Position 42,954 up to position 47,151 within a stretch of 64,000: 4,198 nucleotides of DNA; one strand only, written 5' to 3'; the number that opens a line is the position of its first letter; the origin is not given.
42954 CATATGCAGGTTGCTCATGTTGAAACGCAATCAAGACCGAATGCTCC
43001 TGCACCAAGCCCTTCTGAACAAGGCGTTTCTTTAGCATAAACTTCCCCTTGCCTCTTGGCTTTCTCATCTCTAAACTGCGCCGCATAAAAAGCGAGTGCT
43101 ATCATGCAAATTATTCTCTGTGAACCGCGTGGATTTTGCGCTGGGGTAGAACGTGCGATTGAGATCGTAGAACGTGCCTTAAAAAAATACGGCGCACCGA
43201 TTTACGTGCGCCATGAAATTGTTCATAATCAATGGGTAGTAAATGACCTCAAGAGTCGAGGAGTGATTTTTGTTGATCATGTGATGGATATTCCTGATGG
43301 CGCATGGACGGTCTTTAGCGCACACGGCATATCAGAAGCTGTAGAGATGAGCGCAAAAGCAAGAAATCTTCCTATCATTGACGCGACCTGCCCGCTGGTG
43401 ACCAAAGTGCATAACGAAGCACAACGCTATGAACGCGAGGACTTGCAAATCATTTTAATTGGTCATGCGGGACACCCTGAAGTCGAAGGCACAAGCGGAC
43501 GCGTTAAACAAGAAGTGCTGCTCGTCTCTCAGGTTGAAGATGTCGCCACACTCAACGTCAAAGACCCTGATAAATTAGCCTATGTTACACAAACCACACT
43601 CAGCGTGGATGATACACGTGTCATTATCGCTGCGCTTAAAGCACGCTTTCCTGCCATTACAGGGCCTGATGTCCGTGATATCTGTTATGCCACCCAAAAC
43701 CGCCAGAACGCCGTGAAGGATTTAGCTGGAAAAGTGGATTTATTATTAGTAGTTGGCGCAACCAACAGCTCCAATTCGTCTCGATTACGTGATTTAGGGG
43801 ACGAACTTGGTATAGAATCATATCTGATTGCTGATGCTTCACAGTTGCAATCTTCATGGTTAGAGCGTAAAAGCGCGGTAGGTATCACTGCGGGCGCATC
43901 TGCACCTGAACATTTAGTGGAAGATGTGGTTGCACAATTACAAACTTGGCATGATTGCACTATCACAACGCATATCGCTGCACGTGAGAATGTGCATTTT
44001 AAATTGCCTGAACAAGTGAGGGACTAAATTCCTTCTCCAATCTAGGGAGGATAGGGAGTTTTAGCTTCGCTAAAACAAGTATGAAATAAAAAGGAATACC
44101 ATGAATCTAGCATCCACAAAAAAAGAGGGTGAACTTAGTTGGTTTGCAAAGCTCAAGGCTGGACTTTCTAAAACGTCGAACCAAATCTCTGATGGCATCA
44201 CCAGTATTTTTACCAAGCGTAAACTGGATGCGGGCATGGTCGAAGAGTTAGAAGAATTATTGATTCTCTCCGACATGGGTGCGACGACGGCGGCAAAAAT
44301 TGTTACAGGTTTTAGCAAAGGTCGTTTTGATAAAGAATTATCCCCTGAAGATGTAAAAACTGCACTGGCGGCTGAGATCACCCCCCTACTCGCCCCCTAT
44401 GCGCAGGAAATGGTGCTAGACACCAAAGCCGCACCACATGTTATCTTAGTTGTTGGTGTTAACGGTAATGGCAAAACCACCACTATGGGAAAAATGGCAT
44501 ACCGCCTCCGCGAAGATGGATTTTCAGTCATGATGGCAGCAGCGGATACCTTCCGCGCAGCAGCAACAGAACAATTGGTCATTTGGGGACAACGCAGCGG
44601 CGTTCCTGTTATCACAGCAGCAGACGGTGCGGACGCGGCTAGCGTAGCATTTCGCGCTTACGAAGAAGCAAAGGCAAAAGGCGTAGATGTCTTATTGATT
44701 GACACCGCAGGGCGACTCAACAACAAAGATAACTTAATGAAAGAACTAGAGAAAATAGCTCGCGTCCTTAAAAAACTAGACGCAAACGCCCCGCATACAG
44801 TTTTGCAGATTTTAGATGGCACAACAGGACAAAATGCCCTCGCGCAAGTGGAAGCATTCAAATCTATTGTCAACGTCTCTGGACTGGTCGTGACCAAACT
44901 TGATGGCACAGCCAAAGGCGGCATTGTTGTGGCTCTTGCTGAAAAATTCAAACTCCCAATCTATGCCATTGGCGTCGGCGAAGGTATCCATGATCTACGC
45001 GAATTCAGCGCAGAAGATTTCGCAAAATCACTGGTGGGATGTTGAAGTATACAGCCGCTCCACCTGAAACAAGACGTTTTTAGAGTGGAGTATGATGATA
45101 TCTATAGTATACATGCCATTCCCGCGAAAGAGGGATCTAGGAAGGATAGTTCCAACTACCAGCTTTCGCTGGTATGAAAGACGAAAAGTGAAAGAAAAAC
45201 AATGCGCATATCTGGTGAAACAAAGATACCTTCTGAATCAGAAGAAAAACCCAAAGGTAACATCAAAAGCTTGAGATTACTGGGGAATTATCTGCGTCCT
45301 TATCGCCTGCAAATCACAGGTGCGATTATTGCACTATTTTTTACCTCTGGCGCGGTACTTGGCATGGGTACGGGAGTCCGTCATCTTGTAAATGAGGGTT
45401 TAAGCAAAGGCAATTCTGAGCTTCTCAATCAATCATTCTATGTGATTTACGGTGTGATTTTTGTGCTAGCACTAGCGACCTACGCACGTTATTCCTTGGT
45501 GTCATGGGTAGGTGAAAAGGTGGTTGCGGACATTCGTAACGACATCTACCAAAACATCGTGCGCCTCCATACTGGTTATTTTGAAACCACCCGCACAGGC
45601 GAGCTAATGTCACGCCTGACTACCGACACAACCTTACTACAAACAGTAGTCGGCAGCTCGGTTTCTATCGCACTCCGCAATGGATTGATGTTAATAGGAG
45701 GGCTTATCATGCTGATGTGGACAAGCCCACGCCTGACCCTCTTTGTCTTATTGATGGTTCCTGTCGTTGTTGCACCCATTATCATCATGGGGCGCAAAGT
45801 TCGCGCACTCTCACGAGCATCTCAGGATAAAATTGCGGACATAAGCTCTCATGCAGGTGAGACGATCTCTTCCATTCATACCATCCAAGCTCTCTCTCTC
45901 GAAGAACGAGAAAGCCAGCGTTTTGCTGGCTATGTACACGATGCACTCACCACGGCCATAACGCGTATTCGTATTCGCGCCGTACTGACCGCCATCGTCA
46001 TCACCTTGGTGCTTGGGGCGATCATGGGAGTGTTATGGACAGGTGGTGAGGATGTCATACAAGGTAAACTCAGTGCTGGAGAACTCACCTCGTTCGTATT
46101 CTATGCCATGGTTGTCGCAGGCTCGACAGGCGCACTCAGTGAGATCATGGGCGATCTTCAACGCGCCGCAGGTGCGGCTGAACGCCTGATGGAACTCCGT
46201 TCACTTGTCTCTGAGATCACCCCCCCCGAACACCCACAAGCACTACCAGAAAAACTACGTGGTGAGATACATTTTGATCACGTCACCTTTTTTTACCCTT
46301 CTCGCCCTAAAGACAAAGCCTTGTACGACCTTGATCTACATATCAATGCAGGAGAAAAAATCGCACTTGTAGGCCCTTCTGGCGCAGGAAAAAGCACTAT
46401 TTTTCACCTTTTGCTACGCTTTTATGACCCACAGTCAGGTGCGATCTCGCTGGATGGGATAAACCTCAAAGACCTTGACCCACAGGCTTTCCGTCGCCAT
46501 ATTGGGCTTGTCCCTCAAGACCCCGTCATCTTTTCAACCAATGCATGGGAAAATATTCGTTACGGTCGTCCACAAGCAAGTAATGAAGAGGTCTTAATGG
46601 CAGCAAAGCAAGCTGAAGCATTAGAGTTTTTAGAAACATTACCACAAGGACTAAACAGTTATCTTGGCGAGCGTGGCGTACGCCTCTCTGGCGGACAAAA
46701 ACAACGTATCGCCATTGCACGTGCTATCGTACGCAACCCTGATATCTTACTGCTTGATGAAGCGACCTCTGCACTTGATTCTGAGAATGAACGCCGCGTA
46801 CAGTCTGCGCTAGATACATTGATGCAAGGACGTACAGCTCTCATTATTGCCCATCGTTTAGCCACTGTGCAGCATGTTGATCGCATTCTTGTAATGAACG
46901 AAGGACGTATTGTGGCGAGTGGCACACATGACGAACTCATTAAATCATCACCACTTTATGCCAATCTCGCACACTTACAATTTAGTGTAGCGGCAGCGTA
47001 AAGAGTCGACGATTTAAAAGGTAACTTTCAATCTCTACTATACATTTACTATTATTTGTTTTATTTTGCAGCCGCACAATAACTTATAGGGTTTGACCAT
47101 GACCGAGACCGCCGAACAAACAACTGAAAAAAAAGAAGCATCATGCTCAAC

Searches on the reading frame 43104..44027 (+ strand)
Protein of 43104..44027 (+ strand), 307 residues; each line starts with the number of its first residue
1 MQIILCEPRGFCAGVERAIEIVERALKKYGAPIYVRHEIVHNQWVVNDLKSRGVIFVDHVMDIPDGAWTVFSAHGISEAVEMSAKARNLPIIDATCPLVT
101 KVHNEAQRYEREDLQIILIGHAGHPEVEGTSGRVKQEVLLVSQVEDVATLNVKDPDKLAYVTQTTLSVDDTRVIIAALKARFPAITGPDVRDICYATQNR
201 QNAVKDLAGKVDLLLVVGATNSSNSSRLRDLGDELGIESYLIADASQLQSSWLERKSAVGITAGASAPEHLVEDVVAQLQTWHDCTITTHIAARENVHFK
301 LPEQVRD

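Call 12: search_protein_families(library=ncbifam, proteins=[window:43104-44027:+], max_evalue=0.00001)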
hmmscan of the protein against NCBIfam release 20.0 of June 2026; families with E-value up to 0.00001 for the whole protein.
window:43104-44027:+ (307 aa): 8 families
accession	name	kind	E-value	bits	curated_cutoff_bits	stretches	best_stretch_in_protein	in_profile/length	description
NF002188.0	PRK01045.1-2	equivalog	1.1e-141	471.4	420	1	1-306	1-308/315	4-hydroxy-3-methylbut-2-enyl diphosphate reductase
NF002190.0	PRK01045.1-4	subfamily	1.4e-136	454.6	389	1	1-306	7-316/321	4-hydroxy-3-methylbut-2-enyl diphosphate reductase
NF002189.0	PRK01045.1-3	equivalog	3.8e-123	410.6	444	1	2-306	15-320/326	4-hydroxy-3-methylbut-2-enyl diphosphate reductase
TIGR00216.1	ispH_lytB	equivalog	3.3e-98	328.4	187.85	1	2-281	1-281/282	4-hydroxy-3-methylbut-2-enyl diphosphate reductase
NF002187.0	PRK01045.1-1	equivalog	5.5e-77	258.6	276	1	1-282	1-278/282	4-hydroxy-3-methylbut-2-enyl diphosphate reductase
NF000907.0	PRK00087.1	equivalog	5.2e-73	246.3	624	1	1-286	1-282/671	bifunctional 4-hydroxy-3-methylbut-2-enyl diphosphate reductase/30S ribosomal protein S1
NF009024.0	PRK12360.1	equivalog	4.9e-63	213.1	387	1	1-280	1-279/281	4-hydroxy-3-methylbut-2-enyl diphosphate reductase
NF009911.0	PRK13371.1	equivalog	1.5e-40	139.5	440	2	2-149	56-209/405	4-hydroxy-3-methylbut-2-enyl diphosphate reductase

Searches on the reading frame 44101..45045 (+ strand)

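Call 12: search_protein_families(library=ncbifam, proteins=[window:44101-45045:+], max_evalue=0.00001)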
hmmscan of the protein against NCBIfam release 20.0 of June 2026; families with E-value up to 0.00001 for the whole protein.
window:44101-45045:+ (314 aa): 11 families
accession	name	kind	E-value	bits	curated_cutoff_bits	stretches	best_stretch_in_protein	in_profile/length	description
TIGR00064.1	ftsY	equivalog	2.6e-95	318.9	260.7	1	43-312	3-279/279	signal recognition particle-docking protein FtsY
TIGR00959.1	ffh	equivalog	4.8e-56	190.4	473.2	1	88-313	76-295/428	signal recognition particle protein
TIGR01425.1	SRP54_euk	equivalog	1.5e-46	159.1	576.25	1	85-313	74-295/428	signal recognition particle protein SRP54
TIGR03499.1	FlhF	equivalog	1.1e-19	71.5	174.15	1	16-204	111-286/286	flagellar biosynthesis GTPase FlhF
NF011312.0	PRK14723.1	equivalog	1.9e-15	56.5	951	1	114-294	187-360/768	flagellar biosynthesis regulator FlhF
NF009367.0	PRK12724.1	equivalog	5.2e-14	52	718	1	109-293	220-395/433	flagellar biosynthesis regulator FlhF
NF009368.0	PRK12726.1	equivalog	1.3e-13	50.8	832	1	85-296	175-381/407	flagellar biosynthesis regulator FlhF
NF005230.0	PRK06731.1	equivalog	5.9e-13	48.7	553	1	113-309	87-275/281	flagellar biosynthesis regulator FlhF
NF011310.0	PRK14721.1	equivalog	2.6e-12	46.7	725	1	113-296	192-365/423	flagellar biosynthesis regulator FlhF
NF011311.0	PRK14722.1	equivalog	2.8e-12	46.3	777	1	113-296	138-320/374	flagellar biosynthesis regulator FlhF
NF009366.0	PRK12723.1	equivalog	2.9e-10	39.8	585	1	109-284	171-340/388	flagellar biosynthesis regulator FlhF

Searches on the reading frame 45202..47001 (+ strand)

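Call 12: search_protein_families(library=ncbifam, proteins=[window:45202-47001:+], max_evalue=0.00001)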
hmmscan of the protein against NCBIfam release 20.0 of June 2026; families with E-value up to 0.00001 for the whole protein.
window:45202-47001:+ (599 aa): 186 families (the best 25 are shown)
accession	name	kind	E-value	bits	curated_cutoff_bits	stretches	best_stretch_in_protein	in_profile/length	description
TIGR02204.1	MsbA_rel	hypoth_equivalog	1.2e-258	859.6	780.4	1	20-594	2-576/576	ABC transporter, permease/ATP-binding protein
TIGR00958.1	3a01208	subfamily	4.4e-144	481.4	874.6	1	61-589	186-710/711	antigen peptide transporter 2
TIGR02203.1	MsbA_lipidA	equivalog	6.2e-141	470.7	602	1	27-595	5-571/572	lipid A export permease/ATP-binding protein MsbA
NF008381.0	PRK11176.1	equivalog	1.1e-121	407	867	1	15-595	4-581/582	lipid A ABC transporter ATP-binding protein/permease MsbA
NF052233.1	CphA_assoc_ABC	equivalog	4.2e-118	395.7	880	1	12-594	161-744/766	cyanophycin metabolism-associated ABC transporter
NF045513.1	HepA_fam_ABC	equivalog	1.3e-115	387.1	725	1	80-582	99-598/610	heterocyst formation ABC transporter subunit HepA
TIGR01846.1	type_I_sec_HlyB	subfamily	4.4e-110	369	725.55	1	85-593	189-692/694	type I secretion system permease/ATPase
NF010178.0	PRK13657.1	equivalog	6.1e-105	351.9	733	1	78-596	60-573/588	glucan ABC transporter ATP-binding protein/ permease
TIGR03375.1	type_I_sec_LssB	subfamily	1.1e-97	328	693.1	1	86-582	199-691/696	type I secretion system permease/ATPase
TIGR03797.1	NHLM_micro_ABC2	equivalog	2e-97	327.3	709.4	1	42-593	140-685/686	NHLP bacteriocin export ABC transporter permease/ATPase subunit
TIGR01193.1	bacteriocin_ABC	subfamily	4.8e-94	316.2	523.85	1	88-591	208-707/708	peptide cleavage/export ABC transporter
TIGR03796.1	NHLM_micro_ABC1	equivalog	5.5e-93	312.4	853.3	1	23-589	141-708/710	NHLP family bacteriocin export ABC transporter peptidase/permease/ATPase subunit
NF008055.0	PRK10789.1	equivalog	4.2e-88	296.3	845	1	76-594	53-572/590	SmdA family multidrug ABC transporter permease/ATP-binding protein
TIGR02857.1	CydD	equivalog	1.5e-82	278.3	435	1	37-565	4-529/529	thiol reductant ABC exporter subunit CydD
TIGR01192.1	chvA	subfamily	4.4e-81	273.3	585.4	1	162-589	144-566/585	glucan export ABC transporter ATP-binding protein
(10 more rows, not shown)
